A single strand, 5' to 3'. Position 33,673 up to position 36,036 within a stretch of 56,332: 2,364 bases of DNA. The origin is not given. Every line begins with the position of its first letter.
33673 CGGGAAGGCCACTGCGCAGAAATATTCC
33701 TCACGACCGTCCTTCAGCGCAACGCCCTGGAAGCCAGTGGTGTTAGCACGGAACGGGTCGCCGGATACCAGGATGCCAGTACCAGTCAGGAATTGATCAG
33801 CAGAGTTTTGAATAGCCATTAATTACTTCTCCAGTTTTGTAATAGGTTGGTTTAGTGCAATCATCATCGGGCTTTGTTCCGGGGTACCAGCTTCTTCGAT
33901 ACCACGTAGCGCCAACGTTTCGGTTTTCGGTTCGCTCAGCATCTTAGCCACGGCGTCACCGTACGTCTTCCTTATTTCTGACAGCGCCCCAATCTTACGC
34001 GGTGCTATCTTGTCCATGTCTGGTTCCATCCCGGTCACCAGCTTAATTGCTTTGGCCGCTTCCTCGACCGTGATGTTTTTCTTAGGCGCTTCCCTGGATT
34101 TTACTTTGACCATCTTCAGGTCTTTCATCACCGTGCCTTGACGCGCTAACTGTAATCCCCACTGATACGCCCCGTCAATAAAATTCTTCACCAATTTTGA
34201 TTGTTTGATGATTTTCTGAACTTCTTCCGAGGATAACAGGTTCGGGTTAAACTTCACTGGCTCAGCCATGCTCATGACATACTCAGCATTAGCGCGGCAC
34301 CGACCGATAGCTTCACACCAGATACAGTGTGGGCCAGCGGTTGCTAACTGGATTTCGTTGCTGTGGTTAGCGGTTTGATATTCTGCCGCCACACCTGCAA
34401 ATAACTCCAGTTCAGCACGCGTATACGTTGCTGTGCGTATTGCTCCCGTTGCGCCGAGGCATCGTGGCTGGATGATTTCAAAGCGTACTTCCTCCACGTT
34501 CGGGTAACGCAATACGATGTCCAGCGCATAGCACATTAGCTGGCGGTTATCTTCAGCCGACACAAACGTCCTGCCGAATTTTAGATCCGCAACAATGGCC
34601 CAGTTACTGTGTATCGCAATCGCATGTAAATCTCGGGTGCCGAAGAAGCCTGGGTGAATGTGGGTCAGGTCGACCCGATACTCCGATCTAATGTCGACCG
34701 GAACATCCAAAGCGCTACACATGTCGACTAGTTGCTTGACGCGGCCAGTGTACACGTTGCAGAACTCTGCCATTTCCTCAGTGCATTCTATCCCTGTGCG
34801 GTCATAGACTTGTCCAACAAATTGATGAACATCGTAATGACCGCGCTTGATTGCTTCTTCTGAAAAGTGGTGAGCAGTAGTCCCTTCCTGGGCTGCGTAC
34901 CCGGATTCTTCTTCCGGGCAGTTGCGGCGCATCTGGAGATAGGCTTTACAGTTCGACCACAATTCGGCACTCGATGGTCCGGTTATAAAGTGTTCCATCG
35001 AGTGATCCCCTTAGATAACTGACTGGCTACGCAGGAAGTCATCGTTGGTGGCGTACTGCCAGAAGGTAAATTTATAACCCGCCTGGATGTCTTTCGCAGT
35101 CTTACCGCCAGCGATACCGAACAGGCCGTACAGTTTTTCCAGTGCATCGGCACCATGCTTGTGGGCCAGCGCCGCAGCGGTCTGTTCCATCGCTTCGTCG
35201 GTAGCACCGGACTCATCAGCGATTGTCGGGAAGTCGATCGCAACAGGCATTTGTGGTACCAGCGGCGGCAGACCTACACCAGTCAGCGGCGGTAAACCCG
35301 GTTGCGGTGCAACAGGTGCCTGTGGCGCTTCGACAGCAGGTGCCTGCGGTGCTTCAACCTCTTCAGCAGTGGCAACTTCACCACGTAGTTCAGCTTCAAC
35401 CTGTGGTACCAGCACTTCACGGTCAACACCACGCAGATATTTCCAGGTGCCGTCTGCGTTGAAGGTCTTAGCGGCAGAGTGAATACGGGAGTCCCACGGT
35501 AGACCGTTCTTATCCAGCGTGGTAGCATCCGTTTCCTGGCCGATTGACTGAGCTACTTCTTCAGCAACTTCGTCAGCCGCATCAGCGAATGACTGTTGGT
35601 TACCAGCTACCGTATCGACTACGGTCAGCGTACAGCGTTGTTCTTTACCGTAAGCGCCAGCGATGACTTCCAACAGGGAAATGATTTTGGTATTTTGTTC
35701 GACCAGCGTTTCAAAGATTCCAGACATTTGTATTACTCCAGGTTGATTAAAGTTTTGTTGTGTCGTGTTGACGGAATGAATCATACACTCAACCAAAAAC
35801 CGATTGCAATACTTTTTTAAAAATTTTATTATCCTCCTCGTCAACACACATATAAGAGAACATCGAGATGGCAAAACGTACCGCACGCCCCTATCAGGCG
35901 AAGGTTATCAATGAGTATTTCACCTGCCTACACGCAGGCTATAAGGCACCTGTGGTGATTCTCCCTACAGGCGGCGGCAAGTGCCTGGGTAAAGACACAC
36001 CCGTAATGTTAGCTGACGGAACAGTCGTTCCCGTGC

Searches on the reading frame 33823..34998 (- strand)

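Call 17: search_protein_families(library=phrogs, proteins=[window:33823-34998:-])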
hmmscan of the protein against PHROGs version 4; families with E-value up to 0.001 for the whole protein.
window:33823-34998:- (391 aa): 2 families
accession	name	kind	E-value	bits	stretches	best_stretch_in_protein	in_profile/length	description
phrog_69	-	DNA, RNA and nucleotide metabolism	2.7e-55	189.3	1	1-355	85-443/501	exonuclease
phrog_3953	-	DNA, RNA and nucleotide metabolism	8.8e-12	46.1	1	3-180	13-152/186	exonuclease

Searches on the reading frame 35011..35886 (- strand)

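Call 17: search_protein_families(library=phrogs, proteins=[window:35011-35886:-])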
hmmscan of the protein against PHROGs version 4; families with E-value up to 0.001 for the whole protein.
window:35011-35886:- (291 aa): 3 families
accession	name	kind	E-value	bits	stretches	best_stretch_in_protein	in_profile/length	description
phrog_11133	-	unknown function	2.4e-17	64.6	1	94-195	109-216/320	-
phrog_27827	-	unknown function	5.8e-08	33.3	1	111-215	58-161/253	-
phrog_29341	-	unknown function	4.4e-06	27.6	1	100-221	29-153/247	-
